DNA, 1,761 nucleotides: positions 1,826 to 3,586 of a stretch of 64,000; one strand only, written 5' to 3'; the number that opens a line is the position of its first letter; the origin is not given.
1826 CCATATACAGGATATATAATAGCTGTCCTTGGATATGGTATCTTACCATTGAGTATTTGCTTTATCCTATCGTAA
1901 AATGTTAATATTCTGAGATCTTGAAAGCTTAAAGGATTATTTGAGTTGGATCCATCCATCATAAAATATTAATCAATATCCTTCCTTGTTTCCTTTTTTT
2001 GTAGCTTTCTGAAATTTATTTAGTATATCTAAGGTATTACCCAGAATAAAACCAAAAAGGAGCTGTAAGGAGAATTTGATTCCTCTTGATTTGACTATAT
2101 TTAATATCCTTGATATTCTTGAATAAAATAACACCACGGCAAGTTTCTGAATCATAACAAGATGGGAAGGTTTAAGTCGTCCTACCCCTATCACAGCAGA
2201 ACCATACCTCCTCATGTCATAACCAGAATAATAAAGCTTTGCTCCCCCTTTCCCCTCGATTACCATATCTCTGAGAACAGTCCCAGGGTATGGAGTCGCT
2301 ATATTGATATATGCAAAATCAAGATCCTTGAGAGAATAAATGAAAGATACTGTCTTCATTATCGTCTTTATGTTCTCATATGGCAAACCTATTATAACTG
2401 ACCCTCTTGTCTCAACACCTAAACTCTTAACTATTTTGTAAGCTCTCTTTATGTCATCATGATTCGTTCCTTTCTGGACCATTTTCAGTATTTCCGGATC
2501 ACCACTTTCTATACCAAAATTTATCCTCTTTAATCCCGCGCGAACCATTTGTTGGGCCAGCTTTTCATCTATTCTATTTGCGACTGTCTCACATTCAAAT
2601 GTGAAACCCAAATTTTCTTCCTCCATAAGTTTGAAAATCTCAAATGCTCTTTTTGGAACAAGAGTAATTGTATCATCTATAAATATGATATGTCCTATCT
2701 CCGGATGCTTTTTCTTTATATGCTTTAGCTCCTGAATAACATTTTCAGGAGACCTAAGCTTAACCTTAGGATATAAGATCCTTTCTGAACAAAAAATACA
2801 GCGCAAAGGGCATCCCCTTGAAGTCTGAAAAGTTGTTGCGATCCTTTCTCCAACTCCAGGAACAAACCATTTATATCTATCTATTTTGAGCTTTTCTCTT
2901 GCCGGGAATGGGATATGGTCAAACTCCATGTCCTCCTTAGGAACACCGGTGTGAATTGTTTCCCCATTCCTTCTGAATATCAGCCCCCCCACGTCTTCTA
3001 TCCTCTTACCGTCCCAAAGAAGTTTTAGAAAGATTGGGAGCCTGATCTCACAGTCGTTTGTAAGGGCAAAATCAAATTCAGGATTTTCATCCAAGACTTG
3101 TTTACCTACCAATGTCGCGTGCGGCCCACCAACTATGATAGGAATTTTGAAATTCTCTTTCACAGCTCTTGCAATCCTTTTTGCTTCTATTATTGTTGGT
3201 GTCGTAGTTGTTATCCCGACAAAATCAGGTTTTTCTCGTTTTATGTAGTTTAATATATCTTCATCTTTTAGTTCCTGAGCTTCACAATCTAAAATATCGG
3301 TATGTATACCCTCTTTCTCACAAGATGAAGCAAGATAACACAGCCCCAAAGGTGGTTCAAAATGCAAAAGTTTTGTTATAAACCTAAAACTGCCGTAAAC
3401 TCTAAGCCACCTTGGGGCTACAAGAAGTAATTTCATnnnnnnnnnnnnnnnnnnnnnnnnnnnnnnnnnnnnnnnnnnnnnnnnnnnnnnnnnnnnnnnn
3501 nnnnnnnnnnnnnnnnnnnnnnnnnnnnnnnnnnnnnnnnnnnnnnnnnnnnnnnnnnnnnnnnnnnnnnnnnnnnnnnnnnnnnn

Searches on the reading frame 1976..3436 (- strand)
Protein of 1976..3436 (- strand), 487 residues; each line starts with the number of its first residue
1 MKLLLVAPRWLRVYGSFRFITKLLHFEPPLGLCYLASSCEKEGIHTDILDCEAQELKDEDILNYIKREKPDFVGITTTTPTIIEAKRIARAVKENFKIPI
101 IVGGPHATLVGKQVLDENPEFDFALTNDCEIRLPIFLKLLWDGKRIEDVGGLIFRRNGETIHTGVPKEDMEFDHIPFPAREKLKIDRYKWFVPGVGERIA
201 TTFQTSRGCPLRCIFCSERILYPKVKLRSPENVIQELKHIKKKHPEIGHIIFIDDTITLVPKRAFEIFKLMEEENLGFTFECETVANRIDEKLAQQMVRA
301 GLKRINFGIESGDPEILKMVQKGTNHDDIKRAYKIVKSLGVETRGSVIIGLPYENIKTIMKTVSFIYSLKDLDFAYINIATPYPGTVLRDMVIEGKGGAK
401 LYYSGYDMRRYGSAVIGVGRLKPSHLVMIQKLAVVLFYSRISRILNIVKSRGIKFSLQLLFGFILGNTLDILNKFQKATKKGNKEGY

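Call 6: search_protein_families(library=ncbifam, proteins=[window:1976-3436:-], max_evalue=0.01)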
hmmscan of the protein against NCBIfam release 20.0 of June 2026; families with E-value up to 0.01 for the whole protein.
window:1976-3436:- (487 aa): 39 families (the best 25 are shown)
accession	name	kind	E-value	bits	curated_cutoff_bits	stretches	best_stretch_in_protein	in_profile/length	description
NF038361.1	rSAM_Sden_1168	equivalog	9.7e-49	166.3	575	1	27-392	83-473/560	Sden_1168 family B12-binding radical SAM P-methyltransferase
TIGR03471.1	HpnJ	equivalog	3.6e-48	164.6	577.6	1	47-395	48-390/472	hopanoid biosynthesis associated radical SAM protein HpnJ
TIGR02026.1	BchE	equivalog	3.3e-41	141.7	481.35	1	28-440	21-430/497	magnesium-protoporphyrin IX monomethyl ester anaerobic oxidative cyclase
NF050148.1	rSAM_ApyD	equivalog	1.4e-39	136.1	750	1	22-408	18-404/645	RiPP biosynthesis radical SAM protein ApyD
TIGR04479.1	bcpD_PhpK_rSAM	subfamily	6.4e-37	127.1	600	1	31-370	74-410/504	PhpK family radical SAM P-methyltransferase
TIGR04072.2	rSAM_ladder_B12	equivalog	2.8e-29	102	360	1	29-392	18-372/443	lipid biosynthesis B12-binding/radical SAM protein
TIGR04367.1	HpnR_B12_rSAM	equivalog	6.9e-27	94.1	650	1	14-387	7-368/490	hopanoid C-3 methylase HpnR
TIGR03975.1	rSAM_ocin_1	subfamily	2.5e-26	92.3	281.85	1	60-372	119-433/606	RiPP maturation radical SAM C-methyltransferase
NF033070.1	rSAM_AprD4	equivalog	3.2e-26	92.3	500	1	175-393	173-391/456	AprD4 family radical SAM diol-dehydratase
TIGR04013.1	B12_SAM_MJ_1487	hypoth_equivalog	1.2e-25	90.1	251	2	51-243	24-195/382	TIGR04013 family B12-binding domain/radical SAM domain-containing protein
TIGR04014.1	B12_SAM_MJ_0865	equivalog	1.5e-25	89.9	360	1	86-396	58-362/434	methyl-coenzyme M reductase glutamine C-methyltransferase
TIGR04385.1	B12_rSAM_cofa1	equivalog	1.6e-18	67.2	450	1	29-380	20-375/438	B12 lower ligand biosynthesis radical SAM protein BzaD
TIGR04190.1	B12_SAM_Ta0216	equivalog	4.2e-17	61.9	500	1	29-370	37-395/554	TIGR04190 family B12-binding domain/radical SAM domain protein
NF040542.1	rSAM_RCCLKC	equivalog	2.6e-15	56.5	450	1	84-367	64-348/423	arsinothricin biosynthesis radical SAM protein ArsL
TIGR04295.1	B12_rSAM_oligo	hypoth_equivalog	3.6e-15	55.6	400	1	3-318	2-310/422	TIGR04295 family B12-binding domain-containing radical SAM protein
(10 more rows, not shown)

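Call 7: search_protein_families(library=pfam, proteins=[window:1976-3436:-], max_evalue=0.01)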
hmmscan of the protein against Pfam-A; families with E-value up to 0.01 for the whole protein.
window:1976-3436:- (487 aa): 2 families
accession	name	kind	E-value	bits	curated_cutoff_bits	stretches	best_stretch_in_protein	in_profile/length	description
PF04055.27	Radical_SAM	-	1.1e-30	107.5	29.5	1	205-366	3-166/166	Radical SAM superfamily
PF02310.24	B12-binding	-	1.1e-21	77.3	32.1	1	23-124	8-108/121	B12 binding domain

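Call 13: find_homologous_proteins(query=window:1976-3436:-, max_evalue=1e-20)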
Query window:1976-3436:- (487 aa): 3683 proteins with E <= 1e-20 among 8000 candidates; the best 120 are listed.
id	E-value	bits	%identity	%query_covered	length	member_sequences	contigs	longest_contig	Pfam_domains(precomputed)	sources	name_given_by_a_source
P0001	0.0e+0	1090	99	100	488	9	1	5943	PF04055.28,PF02310.25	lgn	-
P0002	7.0e-279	943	84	98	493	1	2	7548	PF04055.28,PF02310.25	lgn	-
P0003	4.0e-262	888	80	97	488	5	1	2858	PF04055.28,PF02310.25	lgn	-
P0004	3.4e-249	845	75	99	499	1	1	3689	PF04055.28,PF02310.25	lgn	-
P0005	1.2e-124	435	45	93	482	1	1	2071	PF04055.28,PF02310.25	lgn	-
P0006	6.8e-124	432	46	95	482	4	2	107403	PF04055.28,PF02310.25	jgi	jgi:radical SAM superfamily enzyme YgiQ (UPF0313 family)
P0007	7.7e-124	432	45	95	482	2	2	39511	PF04055.28,PF02310.25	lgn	-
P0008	2.5e-123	430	45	96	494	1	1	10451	PF04055.28,PF02310.25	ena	-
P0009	3.2e-117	410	42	98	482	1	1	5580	PF04055.28,PF02310.25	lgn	-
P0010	3.9e-113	397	42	95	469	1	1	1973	PF04055.28,PF02310.25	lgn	-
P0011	3.3e-112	394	43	92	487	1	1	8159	PF04055.28,PF02310.25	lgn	-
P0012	4.8e-112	393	44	94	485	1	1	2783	PF04055.28,PF02310.25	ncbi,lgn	ncbi:MAG: radical SAM protein [Candidatus Micrarchaeia archaeon]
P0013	5.3e-110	386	41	95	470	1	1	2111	PF04055.28,PF02310.25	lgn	-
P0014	6.1e-108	379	41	95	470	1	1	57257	PF04055.28,PF02310.25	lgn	-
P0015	1.3e-107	378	42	95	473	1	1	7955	PF04055.28,PF02310.25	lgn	-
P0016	1.4e-106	375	42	95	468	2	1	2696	PF04055.28,PF02310.25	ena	-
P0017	1.7e-106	375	40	95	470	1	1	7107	PF04055.28,PF02310.25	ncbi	-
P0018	4.7e-106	373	41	93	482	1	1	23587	PF04055.28,PF02310.25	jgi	jgi:anaerobic magnesium-protoporphyrin IX monomethyl ester cyclase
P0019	7.9e-106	373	41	95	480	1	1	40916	PF04055.28,PF02310.25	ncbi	ncbi:B12-binding domain-containing radical SAM protein [Candidatus Omnitrophota bacterium]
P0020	1.6e-105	372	40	95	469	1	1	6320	PF04055.28,PF02310.25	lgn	-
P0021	1.0e-104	369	41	95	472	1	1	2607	PF04055.28,PF02310.25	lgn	-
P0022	1.7e-104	368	39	95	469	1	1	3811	PF04055.28,PF02310.25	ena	-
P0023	1.4e-103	365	40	93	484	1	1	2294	PF04055.28,PF02310.25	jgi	jgi:anaerobic magnesium-protoporphyrin IX monomethyl ester cyclase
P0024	3.1e-103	364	38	94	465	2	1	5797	PF04055.28,PF02310.25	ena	-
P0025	3.7e-103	364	41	93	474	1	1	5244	PF04055.28,PF02310.25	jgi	jgi:radical SAM superfamily enzyme YgiQ (UPF0313 family)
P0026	5.7e-103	363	41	93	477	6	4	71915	PF04055.28,PF02310.25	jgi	-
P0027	2.3e-102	361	39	100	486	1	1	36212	PF04055.28,PF02310.25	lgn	-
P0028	2.6e-102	361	40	93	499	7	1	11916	PF04055.28,PF02310.25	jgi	jgi:radical SAM superfamily enzyme YgiQ (UPF0313 family)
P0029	2.7e-101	358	39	99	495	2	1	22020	PF04055.28,PF02310.25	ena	-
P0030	5.2e-101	357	40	93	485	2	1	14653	PF04055.28,PF02310.25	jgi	jgi:anaerobic magnesium-protoporphyrin IX monomethyl ester cyclase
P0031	6.8e-100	353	40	96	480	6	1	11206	PF04055.28,PF02310.25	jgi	-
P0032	9.6e-100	352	38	95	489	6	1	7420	PF04055.28,PF02310.25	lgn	-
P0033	1.3e-99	352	40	95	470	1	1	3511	PF04055.28,PF02310.25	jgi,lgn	jgi:radical SAM superfamily enzyme YgiQ (UPF0313 family)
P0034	1.5e-99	352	38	95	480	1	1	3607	PF04055.28,PF02310.25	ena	-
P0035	8.0e-99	349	39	93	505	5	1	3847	PF04055.28,PF02310.25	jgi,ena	jgi:radical SAM superfamily enzyme YgiQ (UPF0313 family)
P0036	8.9e-99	349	41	96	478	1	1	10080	PF04055.28,PF02310.25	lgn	-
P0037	1.6e-98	348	41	93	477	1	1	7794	PF04055.28,PF02310.25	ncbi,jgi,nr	ncbi:MAG: radical SAM protein [Candidatus Omnitrophica bacterium]|nr:radical SAM protein [Candidatus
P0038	1.9e-98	348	39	93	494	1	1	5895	PF04055.28,PF02310.25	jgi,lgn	jgi:radical SAM superfamily enzyme YgiQ (UPF0313 family)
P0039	4.8e-98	347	39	94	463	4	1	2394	PF04055.28,PF02310.25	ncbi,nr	ncbi:MAG: B12-binding domain-containing radical SAM protein, partial [Spirochaetes bacterium]|nr:B12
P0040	6.2e-98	346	39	96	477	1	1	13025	PF04055.28,PF02310.25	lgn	-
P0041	7.9e-98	346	40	90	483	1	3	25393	PF04055.28,PF02310.25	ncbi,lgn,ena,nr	ncbi:MAG: cobalamin-dependent protein [Candidatus Omnitrophica bacterium]|nr:cobalamin-dependent pro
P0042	1.9e-97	345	40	95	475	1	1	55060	PF04055.28,PF02310.25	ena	-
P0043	2.0e-97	345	39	95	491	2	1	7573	PF04055.28,PF02310.25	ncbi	-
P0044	7.1e-97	343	38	95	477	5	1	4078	PF04055.28,PF02310.25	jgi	-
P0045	1.3e-96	342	40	90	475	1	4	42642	PF04055.28,PF02310.25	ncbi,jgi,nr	ncbi:MAG: radical SAM protein [Deltaproteobacteria bacterium]|nr:radical SAM protein [Deltaproteobac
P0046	2.4e-96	341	41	93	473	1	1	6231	PF04055.28,PF02310.25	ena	-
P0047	4.3e-96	340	38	95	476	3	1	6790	PF04055.28,PF02310.25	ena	-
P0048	4.8e-96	340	40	93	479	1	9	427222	PF04055.28,PF02310.25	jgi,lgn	jgi:radical SAM superfamily enzyme YgiQ (UPF0313 family)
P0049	5.0e-96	340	38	97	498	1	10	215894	PF04055.28,PF02310.25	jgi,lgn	jgi:radical SAM superfamily enzyme YgiQ (UPF0313 family)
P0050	3.0e-94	334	38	97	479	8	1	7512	PF04055.28,PF02310.25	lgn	-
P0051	4.1e-94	334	39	95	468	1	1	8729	PF04055.28,PF02310.25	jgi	-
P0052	9.5e-94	333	39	95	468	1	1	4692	PF04055.28,PF02310.25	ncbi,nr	ncbi:MAG: radical SAM protein [Elusimicrobia bacterium]|nr:radical SAM protein [Elusimicrobiota bact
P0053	1.1e-93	332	40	95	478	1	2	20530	PF04055.28,PF02310.25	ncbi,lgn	-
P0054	5.7e-93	330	39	95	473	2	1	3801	PF04055.28,PF02310.25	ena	-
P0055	7.9e-93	330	39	93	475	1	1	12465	PF04055.28,PF02310.25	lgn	-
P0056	3.2e-92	328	38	95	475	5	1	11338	PF04055.28,PF02310.25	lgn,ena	-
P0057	3.3e-92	328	38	90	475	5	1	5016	PF04055.28,PF02310.25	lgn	-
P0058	3.6e-92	327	39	95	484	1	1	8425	PF04055.28,PF02310.25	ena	-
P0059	4.8e-92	327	39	95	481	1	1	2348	PF04055.28,PF02310.25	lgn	-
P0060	6.0e-92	327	40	93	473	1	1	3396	PF04055.28,PF02310.25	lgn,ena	-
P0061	9.2e-92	326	37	100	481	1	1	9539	PF04055.28,PF02310.25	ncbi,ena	-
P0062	1.0e-91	326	38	98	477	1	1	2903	PF04055.28,PF19864.6,PF02310.25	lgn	-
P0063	1.3e-91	326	39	93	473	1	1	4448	PF04055.28,PF02310.25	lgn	-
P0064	1.7e-91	325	40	95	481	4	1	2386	PF04055.28,PF02310.25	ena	-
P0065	1.8e-91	325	38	95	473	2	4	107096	PF04055.28,PF19864.6,PF02310.25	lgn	-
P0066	2.6e-91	325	38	95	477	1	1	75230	PF04055.28,PF02310.25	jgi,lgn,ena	-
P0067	2.9e-91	324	38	95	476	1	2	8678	PF04055.28,PF02310.25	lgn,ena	-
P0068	3.3e-91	324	38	90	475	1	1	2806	PF04055.28,PF02310.25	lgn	-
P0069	3.6e-91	324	38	95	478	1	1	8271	PF04055.28,PF02310.25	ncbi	ncbi:B12-binding domain-containing radical SAM protein [Thermodesulfobacteriota bacterium]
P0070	4.6e-91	324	38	97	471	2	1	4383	PF04055.28,PF19864.6,PF02310.25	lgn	-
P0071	4.6e-91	324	37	95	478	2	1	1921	PF04055.28,PF02310.25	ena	-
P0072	1.3e-90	322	37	90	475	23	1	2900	PF04055.28,PF02310.25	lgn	-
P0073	1.4e-90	322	42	87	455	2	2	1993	PF04055.28,PF02310.25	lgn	-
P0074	1.8e-90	322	37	95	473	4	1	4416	PF04055.28,PF02310.25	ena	-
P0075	5.8e-90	320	37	95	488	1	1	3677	PF04055.28,PF02310.25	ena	-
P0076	9.4e-90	319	38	95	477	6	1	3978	PF04055.28,PF02310.25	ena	-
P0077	1.3e-89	319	38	95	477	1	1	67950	PF04055.28,PF02310.25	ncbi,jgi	ncbi:MAG: radical SAM protein [Candidatus Omnitrophota bacterium]|jgi:radical SAM superfamily enzyme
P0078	1.6e-89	319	37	95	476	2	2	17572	PF04055.28,PF02310.25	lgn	-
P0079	3.3e-89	318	38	93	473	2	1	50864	PF04055.28,PF02310.25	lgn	-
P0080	4.9e-89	317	37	94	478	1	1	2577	PF04055.28,PF02310.25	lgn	-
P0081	5.3e-89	317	37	93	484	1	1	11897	PF04055.28,PF02310.25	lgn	-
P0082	6.1e-89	317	38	95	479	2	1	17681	PF04055.28,PF02310.25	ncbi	-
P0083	7.9e-89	316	37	96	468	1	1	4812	PF04055.28,PF02310.25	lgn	-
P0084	2.1e-88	315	39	95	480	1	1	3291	PF04055.28,PF02310.25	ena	-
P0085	2.8e-88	315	38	95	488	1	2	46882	PF04055.28,PF02310.25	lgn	-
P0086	3.7e-88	314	38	93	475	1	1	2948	PF04055.28,PF02310.25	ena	-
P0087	4.1e-88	314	39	95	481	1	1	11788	PF04055.28,PF02310.25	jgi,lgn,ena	-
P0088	1.1e-87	313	38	93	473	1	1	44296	PF04055.28,PF02310.25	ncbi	ncbi:B12-binding domain-containing radical SAM protein [candidate division KSB1 bacterium]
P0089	1.9e-87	312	38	95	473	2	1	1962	PF04055.28,PF02310.25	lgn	-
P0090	1.9e-87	312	37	90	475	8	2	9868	PF04055.28,PF02310.25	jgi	jgi:anaerobic magnesium-protoporphyrin IX monomethyl ester cyclase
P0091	3.8e-87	311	38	85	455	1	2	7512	PF04055.28,PF02310.25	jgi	jgi:radical SAM superfamily enzyme YgiQ (UPF0313 family)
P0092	6.1e-87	310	37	95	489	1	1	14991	PF04055.28,PF02310.25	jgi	jgi:radical SAM superfamily enzyme YgiQ (UPF0313 family)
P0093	1.4e-86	309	38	95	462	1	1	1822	PF04055.28,PF02310.25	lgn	-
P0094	2.4e-86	308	39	85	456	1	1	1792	PF04055.28,PF02310.25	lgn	-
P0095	3.5e-86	308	37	95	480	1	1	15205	PF04055.28,PF02310.25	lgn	-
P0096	4.6e-86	307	37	91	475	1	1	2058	PF04055.28,PF02310.25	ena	-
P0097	8.4e-86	306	38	91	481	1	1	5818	PF04055.28,PF02310.25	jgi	-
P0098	8.8e-86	306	38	90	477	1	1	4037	PF04055.28,PF02310.25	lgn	-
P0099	2.2e-85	305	36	95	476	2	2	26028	PF04055.28,PF02310.25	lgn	-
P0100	3.3e-85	305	37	92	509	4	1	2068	PF04055.28,PF02310.25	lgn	-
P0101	4.2e-85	304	37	93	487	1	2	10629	PF04055.28,PF02310.25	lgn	-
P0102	4.8e-85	304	37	95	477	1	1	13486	PF04055.28,PF02310.25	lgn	-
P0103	5.3e-85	304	40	92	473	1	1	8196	PF04055.28,PF02310.25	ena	-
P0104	6.3e-85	304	37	95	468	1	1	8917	PF04055.28,PF02310.25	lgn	-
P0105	1.1e-84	303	38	93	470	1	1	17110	PF04055.28,PF02310.25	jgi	jgi:anaerobic magnesium-protoporphyrin IX monomethyl ester cyclase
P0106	1.6e-84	302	36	100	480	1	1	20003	PF04055.28,PF02310.25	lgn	-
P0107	1.4e-83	299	37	91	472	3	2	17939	PF04055.28,PF02310.25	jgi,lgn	jgi:anaerobic magnesium-protoporphyrin IX monomethyl ester cyclase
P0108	1.6e-83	299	39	94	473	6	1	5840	PF04055.28,PF02310.25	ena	-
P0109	2.4e-83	298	35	95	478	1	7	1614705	PF04055.28,PF02310.25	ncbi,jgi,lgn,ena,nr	ncbi:MAG TPA: radical SAM protein [Candidatus Omnitrophota bacterium]|nr:radical SAM protein [Candid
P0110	3.0e-83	298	36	93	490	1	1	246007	PF04055.28,PF02310.25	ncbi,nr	ncbi:MAG: radical SAM protein [bacterium]|nr:radical SAM protein [bacterium]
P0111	7.6e-83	297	35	93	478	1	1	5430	PF04055.28,PF02310.25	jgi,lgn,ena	-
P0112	9.4e-83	296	37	93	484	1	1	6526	PF04055.28,PF02310.25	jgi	jgi:radical SAM superfamily enzyme YgiQ (UPF0313 family)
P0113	1.4e-82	296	36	93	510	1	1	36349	PF04055.28,PF02310.25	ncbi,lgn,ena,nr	ncbi:MAG: radical SAM protein [Candidatus Omnitrophica bacterium]|nr:radical SAM protein [Candidatus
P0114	1.8e-82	296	36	95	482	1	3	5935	PF04055.28,PF02310.25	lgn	-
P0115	2.0e-82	295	34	94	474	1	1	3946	PF04055.28,PF02310.25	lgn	-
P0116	3.0e-82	295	40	90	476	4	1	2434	PF04055.28,PF02310.25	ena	-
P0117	3.1e-82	295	36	92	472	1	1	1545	PF04055.28,PF02310.25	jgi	jgi:anaerobic magnesium-protoporphyrin IX monomethyl ester cyclase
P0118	2.5e-81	292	36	93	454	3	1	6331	PF04055.28,PF02310.25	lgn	-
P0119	2.7e-81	292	36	95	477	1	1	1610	PF04055.28,PF02310.25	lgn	-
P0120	3.2e-81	291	37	93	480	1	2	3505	PF04055.28,PF02310.25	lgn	-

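Call 14: find_encoding_contigs(protein=P0002, flank=5000, max_places=4)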
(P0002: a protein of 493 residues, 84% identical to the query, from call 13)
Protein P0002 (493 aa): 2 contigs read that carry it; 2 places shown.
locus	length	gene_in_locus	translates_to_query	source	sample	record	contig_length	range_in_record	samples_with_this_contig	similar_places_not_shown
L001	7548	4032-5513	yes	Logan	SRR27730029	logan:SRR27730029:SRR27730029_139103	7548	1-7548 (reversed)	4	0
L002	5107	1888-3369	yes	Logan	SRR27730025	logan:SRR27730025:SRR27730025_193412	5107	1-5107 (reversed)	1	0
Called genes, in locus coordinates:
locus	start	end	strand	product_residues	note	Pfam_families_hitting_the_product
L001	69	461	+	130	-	PF09969:DUF2203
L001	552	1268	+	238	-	PF00027:cNMP_binding, PF01706:FliG_C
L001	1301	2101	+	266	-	-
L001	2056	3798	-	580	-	PF00587:tRNA-synt_2b, PF04073:tRNA_edit, PF03129:HGTP_anticodon (weak)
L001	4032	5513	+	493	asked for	PF02310:B12-binding, PF04055:Radical_SAM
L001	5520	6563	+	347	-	PF04055:Radical_SAM, PF13186:SPASM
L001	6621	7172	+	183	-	PF00156:Pribosyltran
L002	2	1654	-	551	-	?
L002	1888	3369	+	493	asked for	PF02310:B12-binding, PF04055:Radical_SAM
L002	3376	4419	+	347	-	PF04055:Radical_SAM, PF13186:SPASM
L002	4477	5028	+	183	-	PF00156:Pribosyltran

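Call 15: find_encoding_contigs(protein=P0003, flank=5000, max_places=4)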
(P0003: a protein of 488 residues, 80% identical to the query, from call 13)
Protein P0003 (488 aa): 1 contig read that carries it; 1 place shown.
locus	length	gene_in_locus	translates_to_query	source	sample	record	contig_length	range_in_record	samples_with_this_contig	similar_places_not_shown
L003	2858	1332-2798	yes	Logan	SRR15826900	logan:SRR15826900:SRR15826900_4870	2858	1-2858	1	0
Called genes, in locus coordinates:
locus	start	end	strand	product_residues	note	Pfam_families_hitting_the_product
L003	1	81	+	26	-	?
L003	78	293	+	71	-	-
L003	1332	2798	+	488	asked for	PF02310:B12-binding, PF04055:Radical_SAM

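Call 16: find_encoding_contigs(protein=P0004, flank=5000, max_places=4)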
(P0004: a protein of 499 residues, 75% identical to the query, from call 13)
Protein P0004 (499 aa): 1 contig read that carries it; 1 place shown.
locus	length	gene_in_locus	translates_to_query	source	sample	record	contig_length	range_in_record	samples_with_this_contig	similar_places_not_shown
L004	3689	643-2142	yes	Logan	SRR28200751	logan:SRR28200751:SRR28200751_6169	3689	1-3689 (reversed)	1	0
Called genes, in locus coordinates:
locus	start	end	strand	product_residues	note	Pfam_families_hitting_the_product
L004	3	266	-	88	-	?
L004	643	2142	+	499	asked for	PF02310:B12-binding, PF04055:Radical_SAM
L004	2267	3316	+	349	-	PF04055:Radical_SAM, PF13186:SPASM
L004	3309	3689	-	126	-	?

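Call 21: find_encoding_contigs(protein=P0006, flank=4000, max_places=2)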
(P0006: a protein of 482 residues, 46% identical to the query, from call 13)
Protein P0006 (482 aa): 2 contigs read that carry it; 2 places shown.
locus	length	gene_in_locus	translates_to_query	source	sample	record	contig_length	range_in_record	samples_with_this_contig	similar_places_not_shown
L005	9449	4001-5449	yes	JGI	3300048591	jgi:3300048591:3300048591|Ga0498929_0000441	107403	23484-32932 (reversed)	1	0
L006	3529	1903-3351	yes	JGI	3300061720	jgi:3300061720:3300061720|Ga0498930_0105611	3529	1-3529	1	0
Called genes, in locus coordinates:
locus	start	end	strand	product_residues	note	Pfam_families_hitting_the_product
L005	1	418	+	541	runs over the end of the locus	PF02310:B12-binding, PF04055:Radical_SAM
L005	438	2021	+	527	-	-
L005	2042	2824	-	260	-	PF01040:UbiA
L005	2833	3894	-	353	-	PF13243:SQHop_cyclase_C (faint)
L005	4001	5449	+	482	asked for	PF02310:B12-binding, PF04055:Radical_SAM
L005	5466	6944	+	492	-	PF02310:B12-binding, PF04055:Radical_SAM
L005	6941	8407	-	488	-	PF02310:B12-binding, PF04055:Radical_SAM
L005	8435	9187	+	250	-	PF03009:GDPD, PF13653:GDPD_2 (faint)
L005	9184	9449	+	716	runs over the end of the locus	PF03968:LptD_N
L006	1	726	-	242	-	?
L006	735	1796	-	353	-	PF13243:SQHop_cyclase_C (faint)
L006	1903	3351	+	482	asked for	PF02310:B12-binding, PF04055:Radical_SAM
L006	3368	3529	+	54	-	?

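Call 22: find_encoding_contigs(protein=P0008, flank=4000, max_places=2)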
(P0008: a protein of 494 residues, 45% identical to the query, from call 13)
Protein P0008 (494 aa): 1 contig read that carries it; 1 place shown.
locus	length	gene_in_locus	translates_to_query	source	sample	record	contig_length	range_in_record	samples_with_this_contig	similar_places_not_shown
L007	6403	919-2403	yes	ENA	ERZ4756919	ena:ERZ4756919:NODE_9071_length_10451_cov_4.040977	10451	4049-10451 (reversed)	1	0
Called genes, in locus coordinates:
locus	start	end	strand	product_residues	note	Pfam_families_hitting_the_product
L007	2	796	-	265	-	?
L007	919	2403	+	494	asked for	PF02310:B12-binding, PF04055:Radical_SAM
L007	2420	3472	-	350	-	PF04055:Radical_SAM, PF13186:SPASM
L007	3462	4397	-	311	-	PF10111:Glyco_tranf_2_2 (weak)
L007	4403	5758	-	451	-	PF02310:B12-binding, PF04055:Radical_SAM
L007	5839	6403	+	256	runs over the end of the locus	PF00535:Glycos_transf_2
